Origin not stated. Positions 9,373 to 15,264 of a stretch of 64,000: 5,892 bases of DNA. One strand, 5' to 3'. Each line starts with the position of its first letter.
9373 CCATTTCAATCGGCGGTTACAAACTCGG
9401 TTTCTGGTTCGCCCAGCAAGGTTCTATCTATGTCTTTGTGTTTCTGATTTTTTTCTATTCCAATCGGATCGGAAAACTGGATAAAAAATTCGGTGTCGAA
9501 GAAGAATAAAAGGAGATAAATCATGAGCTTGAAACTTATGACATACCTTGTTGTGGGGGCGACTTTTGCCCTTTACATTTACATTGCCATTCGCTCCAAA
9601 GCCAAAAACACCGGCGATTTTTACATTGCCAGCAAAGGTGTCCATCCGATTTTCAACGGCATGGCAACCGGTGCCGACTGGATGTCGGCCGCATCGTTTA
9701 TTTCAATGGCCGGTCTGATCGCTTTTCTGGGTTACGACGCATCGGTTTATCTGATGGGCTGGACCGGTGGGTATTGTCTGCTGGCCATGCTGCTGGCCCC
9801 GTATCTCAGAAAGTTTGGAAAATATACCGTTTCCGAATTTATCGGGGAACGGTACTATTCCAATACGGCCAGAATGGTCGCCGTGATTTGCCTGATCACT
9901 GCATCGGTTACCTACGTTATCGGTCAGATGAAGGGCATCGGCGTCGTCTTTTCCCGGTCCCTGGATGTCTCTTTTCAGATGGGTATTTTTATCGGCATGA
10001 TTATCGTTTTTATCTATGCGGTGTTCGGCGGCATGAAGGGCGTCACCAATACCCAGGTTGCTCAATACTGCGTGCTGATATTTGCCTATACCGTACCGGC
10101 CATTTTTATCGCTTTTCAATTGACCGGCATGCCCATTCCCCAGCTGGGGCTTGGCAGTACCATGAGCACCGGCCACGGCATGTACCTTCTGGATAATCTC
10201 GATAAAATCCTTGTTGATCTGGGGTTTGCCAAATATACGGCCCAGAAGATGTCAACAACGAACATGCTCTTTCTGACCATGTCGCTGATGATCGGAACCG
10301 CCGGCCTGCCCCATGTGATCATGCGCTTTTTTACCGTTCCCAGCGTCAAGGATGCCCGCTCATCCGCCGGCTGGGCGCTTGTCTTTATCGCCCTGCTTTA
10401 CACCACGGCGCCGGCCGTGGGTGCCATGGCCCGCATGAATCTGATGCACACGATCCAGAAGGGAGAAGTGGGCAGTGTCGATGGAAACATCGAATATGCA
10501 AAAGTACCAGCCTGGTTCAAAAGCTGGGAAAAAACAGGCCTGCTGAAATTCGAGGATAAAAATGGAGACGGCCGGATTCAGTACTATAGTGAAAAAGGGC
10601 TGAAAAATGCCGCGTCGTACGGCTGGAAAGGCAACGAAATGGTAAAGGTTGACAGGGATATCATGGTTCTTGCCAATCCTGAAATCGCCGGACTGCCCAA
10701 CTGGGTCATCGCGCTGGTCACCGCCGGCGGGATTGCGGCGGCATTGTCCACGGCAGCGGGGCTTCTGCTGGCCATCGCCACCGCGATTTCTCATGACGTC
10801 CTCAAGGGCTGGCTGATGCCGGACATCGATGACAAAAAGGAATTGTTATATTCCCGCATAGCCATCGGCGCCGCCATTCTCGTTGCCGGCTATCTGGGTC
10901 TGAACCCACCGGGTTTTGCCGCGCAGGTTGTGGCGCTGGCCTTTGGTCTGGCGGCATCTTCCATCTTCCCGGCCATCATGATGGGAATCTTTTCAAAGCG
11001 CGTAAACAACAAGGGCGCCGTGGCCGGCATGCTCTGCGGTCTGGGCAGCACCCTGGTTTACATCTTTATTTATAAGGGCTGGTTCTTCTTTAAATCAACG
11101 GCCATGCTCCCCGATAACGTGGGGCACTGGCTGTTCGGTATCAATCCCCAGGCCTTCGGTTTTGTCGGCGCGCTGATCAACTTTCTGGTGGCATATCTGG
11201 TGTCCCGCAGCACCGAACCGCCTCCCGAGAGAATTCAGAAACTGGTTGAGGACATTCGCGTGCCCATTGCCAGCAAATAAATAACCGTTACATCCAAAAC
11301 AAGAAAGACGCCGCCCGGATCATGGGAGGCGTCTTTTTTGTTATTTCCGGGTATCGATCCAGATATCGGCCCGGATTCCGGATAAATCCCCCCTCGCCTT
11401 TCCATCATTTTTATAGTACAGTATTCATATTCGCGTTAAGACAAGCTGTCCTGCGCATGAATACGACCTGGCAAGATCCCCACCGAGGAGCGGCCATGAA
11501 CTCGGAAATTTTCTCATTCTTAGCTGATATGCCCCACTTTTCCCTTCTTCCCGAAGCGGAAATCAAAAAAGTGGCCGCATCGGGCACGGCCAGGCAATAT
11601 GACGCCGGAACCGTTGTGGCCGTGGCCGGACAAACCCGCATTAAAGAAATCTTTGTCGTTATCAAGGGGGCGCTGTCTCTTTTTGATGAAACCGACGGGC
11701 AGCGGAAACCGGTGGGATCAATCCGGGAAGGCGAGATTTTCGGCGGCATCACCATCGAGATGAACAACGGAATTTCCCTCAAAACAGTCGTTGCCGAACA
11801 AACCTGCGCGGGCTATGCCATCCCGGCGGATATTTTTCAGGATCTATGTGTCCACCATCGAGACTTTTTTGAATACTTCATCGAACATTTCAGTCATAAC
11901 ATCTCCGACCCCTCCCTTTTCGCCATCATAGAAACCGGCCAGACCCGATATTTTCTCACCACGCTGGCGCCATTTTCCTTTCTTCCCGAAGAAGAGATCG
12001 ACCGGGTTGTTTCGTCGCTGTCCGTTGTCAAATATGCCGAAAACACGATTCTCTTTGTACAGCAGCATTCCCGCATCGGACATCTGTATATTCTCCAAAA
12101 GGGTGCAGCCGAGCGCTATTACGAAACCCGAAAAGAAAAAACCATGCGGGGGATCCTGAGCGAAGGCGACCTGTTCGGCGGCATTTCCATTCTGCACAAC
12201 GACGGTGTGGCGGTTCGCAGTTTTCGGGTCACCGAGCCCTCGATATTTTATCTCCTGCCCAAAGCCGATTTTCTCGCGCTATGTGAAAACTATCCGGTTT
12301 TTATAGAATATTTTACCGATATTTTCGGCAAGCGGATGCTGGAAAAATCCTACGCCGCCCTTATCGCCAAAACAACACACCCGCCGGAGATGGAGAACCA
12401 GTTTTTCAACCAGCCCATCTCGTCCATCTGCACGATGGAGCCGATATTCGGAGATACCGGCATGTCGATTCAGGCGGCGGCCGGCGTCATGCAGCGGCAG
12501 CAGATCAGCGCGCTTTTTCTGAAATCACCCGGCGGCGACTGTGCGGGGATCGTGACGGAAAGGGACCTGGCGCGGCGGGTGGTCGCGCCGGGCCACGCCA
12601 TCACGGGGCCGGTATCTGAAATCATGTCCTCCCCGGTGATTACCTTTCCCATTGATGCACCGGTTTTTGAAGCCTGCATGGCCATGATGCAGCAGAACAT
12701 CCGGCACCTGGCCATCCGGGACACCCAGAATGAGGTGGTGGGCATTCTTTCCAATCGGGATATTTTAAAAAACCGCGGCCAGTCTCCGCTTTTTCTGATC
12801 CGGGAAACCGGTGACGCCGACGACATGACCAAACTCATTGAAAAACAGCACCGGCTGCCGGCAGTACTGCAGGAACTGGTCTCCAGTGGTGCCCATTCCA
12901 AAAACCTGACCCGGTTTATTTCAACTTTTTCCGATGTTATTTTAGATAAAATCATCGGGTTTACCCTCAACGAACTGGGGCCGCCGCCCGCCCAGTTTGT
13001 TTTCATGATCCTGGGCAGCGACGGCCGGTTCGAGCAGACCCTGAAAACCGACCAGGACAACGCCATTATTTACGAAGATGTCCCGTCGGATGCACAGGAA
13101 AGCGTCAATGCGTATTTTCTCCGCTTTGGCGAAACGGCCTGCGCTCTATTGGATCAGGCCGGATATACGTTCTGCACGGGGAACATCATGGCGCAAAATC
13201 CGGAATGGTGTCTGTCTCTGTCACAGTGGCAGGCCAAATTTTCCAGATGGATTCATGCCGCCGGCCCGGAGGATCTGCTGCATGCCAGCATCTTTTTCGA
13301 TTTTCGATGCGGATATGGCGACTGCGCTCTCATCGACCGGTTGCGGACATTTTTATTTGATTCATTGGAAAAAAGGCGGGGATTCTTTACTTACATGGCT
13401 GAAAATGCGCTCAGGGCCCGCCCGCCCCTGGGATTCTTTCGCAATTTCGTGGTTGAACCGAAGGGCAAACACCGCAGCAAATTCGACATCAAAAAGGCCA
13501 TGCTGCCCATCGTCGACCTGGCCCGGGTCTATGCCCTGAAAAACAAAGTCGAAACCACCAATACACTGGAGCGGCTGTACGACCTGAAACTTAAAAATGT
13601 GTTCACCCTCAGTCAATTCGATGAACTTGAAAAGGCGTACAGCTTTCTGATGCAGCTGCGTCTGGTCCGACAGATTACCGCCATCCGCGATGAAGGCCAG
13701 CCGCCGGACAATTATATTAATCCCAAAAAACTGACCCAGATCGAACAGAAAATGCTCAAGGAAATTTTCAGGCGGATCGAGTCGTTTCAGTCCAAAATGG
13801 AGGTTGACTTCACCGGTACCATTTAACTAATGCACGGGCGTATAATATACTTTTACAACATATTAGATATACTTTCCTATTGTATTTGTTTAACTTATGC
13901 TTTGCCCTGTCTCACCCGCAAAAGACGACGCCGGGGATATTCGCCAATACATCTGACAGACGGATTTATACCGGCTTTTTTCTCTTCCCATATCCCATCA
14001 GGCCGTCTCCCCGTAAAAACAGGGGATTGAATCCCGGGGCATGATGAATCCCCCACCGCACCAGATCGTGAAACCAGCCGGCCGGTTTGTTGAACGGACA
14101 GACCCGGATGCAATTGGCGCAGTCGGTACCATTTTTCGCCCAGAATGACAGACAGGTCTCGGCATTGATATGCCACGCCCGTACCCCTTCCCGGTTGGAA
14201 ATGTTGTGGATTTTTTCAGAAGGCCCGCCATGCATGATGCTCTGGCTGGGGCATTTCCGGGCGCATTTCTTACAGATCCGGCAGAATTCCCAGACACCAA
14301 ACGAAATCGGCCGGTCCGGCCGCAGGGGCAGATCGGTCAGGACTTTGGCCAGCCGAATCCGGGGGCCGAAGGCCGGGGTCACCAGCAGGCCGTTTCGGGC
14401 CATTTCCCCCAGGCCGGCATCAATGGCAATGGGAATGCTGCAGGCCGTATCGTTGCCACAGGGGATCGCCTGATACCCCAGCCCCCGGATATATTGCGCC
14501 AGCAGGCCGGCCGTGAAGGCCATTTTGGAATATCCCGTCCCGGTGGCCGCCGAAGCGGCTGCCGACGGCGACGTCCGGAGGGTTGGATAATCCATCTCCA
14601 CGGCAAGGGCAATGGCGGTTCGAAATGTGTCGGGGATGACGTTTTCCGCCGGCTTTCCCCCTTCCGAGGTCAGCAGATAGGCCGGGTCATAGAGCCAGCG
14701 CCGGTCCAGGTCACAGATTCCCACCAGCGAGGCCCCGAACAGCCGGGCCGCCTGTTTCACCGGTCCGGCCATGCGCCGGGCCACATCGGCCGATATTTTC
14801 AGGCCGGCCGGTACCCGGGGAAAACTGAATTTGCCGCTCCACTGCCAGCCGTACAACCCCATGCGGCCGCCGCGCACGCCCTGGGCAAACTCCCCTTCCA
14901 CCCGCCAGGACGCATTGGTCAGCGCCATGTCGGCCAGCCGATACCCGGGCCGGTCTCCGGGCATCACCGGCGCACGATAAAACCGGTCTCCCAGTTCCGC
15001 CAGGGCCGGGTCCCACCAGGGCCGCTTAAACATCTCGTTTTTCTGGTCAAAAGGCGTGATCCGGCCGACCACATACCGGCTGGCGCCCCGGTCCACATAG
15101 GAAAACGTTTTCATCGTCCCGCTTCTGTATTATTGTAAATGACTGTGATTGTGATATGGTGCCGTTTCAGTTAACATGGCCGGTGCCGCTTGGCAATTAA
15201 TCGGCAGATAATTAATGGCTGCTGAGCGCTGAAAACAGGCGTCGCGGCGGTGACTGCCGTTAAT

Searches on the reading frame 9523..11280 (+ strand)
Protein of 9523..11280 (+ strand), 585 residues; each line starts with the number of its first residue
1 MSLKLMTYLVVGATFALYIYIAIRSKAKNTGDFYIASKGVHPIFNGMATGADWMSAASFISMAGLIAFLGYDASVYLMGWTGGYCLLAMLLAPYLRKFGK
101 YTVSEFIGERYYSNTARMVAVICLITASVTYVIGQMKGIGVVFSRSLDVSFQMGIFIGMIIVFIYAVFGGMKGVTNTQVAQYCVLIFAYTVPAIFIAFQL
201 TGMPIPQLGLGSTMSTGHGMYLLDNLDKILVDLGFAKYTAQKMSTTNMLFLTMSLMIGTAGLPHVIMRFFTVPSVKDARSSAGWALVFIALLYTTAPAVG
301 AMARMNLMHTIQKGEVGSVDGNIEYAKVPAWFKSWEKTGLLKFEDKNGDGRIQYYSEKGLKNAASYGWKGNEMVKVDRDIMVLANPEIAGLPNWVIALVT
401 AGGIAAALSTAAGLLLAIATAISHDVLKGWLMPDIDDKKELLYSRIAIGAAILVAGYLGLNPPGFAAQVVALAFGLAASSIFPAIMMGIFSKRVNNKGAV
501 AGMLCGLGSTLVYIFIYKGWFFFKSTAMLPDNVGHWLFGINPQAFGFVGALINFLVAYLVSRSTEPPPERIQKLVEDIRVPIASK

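Call 39: search_protein_families(library=pfam, proteins=[window:9523-11280:+], max_evalue=0.00001)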
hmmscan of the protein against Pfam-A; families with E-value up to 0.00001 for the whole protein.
window:9523-11280:+ (585 aa): 1 family
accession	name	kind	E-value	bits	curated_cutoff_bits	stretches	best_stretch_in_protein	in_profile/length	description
PF00474.23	SSF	-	1.3e-47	163.1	22.8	2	33-304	1-260/406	Sodium:solute symporter family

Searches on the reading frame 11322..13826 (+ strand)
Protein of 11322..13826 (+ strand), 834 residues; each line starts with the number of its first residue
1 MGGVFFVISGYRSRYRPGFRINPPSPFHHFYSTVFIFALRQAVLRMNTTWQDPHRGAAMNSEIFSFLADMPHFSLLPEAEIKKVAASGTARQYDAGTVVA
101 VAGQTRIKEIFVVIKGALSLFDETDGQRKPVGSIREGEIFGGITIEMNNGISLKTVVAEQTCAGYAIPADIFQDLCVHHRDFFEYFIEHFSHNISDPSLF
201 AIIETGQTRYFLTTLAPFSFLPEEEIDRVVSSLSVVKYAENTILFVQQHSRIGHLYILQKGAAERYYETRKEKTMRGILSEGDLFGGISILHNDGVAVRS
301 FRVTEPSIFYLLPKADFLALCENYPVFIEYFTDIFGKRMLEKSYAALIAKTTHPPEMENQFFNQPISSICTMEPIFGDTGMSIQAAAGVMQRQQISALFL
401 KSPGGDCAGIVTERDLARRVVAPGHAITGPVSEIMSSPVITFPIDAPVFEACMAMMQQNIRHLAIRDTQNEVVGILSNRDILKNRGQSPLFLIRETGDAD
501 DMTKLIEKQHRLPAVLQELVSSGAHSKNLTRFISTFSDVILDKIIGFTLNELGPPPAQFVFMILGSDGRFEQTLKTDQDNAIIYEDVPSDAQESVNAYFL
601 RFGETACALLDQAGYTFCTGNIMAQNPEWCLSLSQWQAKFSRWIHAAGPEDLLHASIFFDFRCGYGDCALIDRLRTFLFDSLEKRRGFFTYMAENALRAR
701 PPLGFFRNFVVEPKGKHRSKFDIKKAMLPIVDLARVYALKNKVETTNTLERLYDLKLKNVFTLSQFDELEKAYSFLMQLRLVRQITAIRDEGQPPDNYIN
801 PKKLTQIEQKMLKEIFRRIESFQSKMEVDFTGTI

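Call 39: search_protein_families(library=pfam, proteins=[window:11322-13826:+], max_evalue=0.00001)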
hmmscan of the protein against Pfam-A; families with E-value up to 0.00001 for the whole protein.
window:11322-13826:+ (834 aa): 4 families
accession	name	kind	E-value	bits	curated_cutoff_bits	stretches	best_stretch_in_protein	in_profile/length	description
PF10335.14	DUF294_C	-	1.3e-46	158.4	22.5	1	687-829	2-144/145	Putative nucleotidyltransferase substrate binding domain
PF03445.19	DUF294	-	1e-45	155.5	21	1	511-649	2-137/138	Putative nucleotidyltransferase DUF294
PF00027.35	cNMP_binding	-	6.3e-25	87.4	27.5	2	236-324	2-89/89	Cyclic nucleotide-binding domain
PF00571.33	CBS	-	1.8e-18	67.1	24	1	431-483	1-53/57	CBS domain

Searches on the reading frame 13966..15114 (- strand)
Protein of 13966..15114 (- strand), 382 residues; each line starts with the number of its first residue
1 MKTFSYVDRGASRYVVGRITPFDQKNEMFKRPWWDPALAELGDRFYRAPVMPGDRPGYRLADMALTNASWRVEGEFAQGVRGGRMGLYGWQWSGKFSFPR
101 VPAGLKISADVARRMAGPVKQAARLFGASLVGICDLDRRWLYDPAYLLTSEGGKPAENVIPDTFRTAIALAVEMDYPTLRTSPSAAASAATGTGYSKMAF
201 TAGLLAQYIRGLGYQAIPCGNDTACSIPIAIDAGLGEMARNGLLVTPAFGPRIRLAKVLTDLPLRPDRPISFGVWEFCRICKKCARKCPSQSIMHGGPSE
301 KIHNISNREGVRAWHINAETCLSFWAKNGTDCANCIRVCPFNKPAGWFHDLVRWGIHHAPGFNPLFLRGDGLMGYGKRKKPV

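Call 39: search_protein_families(library=pfam, proteins=[window:13966-15114:-], max_evalue=0.00001)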
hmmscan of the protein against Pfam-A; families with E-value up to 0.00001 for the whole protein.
window:13966-15114:- (382 aa): 3 families
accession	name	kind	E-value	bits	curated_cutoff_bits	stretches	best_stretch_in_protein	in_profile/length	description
PF13484.11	Fer4_16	-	2.4e-07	31.9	30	1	278-342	2-66/66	4Fe-4S double cluster binding domain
PF12838.12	Fer4_7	-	4.6e-07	30.6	27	1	278-342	2-51/52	4Fe-4S dicluster domain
PF13486.11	Dehalogenase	-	7.5e-06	25.8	24.3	0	168-264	208-306/306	Reductive dehalogenase subunit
